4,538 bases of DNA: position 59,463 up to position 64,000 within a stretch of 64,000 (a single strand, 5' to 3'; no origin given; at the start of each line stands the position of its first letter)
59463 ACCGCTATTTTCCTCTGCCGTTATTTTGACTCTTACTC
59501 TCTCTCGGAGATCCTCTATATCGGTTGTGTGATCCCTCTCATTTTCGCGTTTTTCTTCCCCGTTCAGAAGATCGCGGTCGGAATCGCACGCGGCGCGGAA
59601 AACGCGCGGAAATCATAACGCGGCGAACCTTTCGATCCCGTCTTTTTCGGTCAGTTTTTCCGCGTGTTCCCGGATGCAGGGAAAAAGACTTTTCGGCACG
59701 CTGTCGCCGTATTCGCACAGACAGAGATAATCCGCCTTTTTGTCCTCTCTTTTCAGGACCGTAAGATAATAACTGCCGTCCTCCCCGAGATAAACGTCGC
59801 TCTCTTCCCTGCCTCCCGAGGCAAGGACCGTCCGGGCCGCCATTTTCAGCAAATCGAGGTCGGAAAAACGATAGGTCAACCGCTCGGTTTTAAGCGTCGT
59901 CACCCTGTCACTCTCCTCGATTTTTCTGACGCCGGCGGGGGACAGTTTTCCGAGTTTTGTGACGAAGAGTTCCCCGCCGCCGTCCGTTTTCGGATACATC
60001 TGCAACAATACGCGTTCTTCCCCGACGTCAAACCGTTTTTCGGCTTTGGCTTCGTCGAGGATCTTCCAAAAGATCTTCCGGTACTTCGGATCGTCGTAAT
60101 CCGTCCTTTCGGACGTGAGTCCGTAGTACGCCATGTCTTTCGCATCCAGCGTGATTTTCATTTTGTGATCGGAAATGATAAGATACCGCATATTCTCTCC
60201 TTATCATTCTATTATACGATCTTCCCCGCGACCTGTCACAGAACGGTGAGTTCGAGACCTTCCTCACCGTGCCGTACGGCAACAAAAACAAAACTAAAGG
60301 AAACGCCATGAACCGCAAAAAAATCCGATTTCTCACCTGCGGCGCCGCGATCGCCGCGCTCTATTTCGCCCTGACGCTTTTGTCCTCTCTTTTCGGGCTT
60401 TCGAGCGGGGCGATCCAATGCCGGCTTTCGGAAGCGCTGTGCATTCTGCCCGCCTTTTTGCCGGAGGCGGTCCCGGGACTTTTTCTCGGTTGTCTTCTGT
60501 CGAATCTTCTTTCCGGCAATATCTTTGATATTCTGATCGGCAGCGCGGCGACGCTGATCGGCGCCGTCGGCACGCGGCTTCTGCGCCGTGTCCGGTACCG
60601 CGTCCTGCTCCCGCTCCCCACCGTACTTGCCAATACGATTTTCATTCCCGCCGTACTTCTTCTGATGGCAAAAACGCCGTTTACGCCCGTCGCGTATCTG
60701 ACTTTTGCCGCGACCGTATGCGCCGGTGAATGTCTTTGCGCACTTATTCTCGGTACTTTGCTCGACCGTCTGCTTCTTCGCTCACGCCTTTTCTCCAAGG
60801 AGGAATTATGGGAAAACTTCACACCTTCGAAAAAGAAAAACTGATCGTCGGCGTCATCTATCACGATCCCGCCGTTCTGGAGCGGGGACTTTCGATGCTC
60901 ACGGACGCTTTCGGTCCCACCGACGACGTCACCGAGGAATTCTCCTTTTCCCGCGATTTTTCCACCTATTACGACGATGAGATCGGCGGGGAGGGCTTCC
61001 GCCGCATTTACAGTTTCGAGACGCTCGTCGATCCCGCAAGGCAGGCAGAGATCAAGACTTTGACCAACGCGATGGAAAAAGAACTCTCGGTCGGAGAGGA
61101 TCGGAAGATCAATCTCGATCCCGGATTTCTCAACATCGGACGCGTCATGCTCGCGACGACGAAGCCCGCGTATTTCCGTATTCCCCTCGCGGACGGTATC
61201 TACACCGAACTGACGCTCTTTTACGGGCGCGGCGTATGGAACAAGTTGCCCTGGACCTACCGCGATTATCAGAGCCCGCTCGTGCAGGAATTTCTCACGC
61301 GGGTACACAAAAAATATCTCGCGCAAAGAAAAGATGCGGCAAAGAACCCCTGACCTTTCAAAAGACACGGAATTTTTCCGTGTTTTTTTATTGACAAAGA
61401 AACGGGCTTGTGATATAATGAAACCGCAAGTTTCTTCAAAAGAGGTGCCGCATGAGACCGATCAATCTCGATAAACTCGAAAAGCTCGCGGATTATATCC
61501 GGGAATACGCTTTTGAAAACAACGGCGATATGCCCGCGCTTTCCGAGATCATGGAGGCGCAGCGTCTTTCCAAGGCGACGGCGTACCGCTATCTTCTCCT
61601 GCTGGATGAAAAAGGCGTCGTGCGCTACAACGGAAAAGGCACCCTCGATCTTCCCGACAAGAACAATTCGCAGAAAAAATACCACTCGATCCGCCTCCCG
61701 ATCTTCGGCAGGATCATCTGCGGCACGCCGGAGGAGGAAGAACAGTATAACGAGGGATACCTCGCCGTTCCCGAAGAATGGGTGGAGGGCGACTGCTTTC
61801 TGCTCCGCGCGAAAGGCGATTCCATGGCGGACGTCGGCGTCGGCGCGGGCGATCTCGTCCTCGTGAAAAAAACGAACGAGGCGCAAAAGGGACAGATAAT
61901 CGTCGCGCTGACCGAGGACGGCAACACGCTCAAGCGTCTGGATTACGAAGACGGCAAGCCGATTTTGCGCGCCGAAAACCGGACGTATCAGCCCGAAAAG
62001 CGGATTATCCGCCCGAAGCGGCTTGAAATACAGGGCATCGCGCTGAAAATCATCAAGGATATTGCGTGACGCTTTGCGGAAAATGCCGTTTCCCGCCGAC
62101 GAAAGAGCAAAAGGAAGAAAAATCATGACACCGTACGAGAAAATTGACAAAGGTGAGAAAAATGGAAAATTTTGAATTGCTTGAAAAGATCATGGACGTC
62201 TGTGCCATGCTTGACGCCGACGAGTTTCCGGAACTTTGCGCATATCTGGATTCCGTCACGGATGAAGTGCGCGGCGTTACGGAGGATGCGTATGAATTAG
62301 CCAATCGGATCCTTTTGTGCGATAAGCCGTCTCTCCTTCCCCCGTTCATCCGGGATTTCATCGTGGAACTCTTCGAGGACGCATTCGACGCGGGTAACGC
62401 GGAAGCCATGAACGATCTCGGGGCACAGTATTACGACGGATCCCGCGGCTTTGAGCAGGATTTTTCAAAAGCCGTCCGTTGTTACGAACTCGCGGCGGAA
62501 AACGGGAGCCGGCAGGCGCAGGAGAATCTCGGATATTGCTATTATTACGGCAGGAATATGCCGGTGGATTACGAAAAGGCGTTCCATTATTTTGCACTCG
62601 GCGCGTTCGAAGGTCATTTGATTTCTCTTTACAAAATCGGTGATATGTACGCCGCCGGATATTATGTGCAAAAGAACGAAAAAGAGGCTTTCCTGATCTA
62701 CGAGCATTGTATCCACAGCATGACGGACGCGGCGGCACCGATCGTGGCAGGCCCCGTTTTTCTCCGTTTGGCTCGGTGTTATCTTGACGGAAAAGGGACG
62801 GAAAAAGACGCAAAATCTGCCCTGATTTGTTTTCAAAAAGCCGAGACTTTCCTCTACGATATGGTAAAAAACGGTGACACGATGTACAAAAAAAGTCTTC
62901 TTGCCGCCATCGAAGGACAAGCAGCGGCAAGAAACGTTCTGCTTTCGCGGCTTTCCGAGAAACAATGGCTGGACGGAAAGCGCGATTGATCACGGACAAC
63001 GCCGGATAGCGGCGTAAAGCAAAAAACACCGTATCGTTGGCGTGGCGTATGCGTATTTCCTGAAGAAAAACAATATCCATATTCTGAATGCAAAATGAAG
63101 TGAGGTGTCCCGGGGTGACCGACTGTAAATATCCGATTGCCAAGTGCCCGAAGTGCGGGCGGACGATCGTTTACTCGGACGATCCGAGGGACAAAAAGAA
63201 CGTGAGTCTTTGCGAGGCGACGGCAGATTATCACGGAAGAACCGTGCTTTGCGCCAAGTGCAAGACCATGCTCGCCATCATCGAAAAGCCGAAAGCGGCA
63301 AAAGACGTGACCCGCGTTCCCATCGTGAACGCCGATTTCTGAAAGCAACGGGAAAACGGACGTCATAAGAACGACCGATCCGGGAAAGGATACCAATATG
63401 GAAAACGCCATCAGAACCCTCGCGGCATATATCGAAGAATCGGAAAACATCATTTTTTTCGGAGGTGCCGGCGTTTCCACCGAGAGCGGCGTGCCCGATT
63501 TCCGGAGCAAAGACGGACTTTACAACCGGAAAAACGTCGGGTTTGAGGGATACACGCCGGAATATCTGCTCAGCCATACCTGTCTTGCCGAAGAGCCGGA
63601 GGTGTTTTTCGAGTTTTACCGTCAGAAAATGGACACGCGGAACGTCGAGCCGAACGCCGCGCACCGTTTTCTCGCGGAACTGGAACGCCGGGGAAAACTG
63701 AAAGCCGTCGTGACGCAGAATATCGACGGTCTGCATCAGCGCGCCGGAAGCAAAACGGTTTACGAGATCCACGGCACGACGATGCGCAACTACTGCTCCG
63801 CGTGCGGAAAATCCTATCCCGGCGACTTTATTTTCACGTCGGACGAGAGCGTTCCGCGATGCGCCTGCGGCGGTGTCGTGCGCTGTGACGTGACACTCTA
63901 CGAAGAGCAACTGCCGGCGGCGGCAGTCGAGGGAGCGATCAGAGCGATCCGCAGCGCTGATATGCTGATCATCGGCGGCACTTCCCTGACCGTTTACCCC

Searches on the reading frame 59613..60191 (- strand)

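Call 12: search_protein_families(library=pfam, proteins=[window:59613-60191:-], max_evalue=0.01)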
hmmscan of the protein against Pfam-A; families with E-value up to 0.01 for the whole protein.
window:59613-60191:- (192 aa): 1 family
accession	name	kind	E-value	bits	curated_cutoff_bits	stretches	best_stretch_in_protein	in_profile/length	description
PF05389.17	MecA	-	3.3e-18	66.6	22.5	2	1-81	1-81/221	Negative regulator of genetic competence (MecA)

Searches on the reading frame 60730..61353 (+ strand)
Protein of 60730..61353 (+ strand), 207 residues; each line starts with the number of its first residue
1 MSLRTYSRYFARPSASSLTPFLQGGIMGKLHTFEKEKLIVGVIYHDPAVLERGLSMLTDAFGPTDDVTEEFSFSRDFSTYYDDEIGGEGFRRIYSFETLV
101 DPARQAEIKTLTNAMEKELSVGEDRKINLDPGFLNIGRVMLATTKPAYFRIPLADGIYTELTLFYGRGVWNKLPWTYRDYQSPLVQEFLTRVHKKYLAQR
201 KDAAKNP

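Call 12: search_protein_families(library=pfam, proteins=[window:60730-61353:+], max_evalue=0.01)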
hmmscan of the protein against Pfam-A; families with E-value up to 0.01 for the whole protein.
window:60730-61353:+ (207 aa): 1 family
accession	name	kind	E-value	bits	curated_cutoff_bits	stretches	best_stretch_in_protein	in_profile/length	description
PF14385.11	DUF4416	-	2.1e-46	158.2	27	1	35-196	2-162/162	Domain of unknown function (DUF4416)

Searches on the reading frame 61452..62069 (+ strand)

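Call 14: search_protein_families(library=pfam, proteins=[window:61452-62069:+], max_evalue=0.01)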
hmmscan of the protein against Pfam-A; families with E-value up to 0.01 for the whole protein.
window:61452-62069:+ (205 aa): 2 families
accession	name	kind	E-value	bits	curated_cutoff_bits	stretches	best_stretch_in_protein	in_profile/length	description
PF00717.28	Peptidase_S24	-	9.5e-24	83.8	23.3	1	83-196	1-114/116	Peptidase S24-like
PF09339.16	HTH_IclR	-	0.00011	22.3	22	1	25-60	17-51/52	IclR helix-turn-helix domain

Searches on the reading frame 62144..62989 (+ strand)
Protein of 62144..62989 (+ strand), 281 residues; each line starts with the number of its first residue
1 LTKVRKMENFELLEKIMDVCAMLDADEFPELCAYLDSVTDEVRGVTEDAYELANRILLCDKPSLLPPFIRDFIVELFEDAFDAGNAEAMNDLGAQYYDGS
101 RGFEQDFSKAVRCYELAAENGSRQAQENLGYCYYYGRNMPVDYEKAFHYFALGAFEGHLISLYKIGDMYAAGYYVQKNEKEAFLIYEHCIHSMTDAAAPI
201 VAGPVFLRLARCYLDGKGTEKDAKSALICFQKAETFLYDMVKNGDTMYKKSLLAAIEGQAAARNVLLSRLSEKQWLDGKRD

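Call 12: search_protein_families(library=pfam, proteins=[window:62144-62989:+], max_evalue=0.01)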
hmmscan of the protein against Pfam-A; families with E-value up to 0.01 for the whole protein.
window:62144-62989:+ (281 aa): 1 family
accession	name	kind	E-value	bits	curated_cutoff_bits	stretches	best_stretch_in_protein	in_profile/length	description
PF08238.18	Sel1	-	2.7e-24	85.1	30.7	3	124-154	2-32/36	Sel1 repeat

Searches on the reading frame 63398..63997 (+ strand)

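Call 43: search_protein_families(library=pfam, proteins=[window:63398-63997:+], max_evalue=0.001)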
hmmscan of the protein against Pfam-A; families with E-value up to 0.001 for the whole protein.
window:63398-63997:+ (200 aa): 1 family
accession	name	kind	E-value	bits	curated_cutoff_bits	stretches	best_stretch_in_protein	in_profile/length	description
PF02146.23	SIR2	-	6e-51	173.4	24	1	23-200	1-179/180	Sir2 family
